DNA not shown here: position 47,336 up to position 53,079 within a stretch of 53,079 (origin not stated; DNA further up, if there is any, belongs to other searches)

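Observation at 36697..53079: Locus-level view: a two-partner secretion system embedded with SecB-like, SPOR-like, FecR-like, RCC1 and SapC genes. This is a candidate undescribed accessory set.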

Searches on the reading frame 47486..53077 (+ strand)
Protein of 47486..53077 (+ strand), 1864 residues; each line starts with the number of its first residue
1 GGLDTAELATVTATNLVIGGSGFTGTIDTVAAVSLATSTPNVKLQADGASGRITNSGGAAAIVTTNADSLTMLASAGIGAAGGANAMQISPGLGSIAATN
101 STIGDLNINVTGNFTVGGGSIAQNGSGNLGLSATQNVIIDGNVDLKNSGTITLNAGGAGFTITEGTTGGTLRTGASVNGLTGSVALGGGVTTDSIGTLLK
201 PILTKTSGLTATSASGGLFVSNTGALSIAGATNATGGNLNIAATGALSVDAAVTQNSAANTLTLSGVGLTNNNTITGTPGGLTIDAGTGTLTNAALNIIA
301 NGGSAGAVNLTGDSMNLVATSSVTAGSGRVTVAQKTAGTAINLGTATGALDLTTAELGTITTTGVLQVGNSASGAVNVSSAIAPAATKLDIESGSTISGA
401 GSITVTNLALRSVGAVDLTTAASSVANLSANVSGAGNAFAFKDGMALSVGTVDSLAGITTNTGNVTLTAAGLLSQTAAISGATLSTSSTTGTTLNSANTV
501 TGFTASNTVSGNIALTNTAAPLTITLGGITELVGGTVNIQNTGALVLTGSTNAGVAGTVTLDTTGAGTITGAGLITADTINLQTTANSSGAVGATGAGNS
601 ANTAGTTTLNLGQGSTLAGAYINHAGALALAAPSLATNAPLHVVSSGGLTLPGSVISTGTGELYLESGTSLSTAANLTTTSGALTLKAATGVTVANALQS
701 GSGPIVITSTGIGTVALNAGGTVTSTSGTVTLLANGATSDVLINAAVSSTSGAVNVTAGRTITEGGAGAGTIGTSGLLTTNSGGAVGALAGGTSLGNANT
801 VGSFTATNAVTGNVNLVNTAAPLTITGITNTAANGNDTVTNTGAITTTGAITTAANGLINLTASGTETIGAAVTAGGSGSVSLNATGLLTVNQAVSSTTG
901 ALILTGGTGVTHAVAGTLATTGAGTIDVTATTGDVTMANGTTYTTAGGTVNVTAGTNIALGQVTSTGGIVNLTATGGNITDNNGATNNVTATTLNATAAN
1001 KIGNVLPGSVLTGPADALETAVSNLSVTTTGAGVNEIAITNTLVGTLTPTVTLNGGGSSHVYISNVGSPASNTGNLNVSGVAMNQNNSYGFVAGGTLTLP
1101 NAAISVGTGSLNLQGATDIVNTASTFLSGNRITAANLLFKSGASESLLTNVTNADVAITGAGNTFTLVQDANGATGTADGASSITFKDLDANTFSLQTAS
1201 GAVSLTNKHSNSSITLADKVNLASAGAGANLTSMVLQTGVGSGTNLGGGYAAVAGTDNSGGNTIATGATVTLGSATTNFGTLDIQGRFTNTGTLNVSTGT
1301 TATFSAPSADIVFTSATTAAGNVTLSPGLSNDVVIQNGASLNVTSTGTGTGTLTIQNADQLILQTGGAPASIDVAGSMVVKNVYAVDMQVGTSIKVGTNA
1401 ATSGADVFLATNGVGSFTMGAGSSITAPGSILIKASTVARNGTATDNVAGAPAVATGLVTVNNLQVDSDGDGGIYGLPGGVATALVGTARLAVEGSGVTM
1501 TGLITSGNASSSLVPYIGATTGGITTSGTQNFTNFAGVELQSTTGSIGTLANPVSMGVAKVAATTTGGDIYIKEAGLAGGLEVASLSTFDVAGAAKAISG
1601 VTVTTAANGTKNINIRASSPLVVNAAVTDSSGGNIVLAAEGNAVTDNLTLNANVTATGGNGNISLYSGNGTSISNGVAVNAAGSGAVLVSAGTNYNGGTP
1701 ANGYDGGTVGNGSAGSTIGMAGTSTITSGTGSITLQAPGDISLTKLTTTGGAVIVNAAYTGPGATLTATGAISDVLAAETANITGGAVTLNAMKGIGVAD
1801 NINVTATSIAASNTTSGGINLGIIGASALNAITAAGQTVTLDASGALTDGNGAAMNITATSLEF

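Call 74: search_protein_families(library=pfam, proteins=[window:47486-53077:+], max_evalue=0.01)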
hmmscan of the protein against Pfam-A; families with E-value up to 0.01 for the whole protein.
window:47486-53077:+ (1864 aa): 0 families
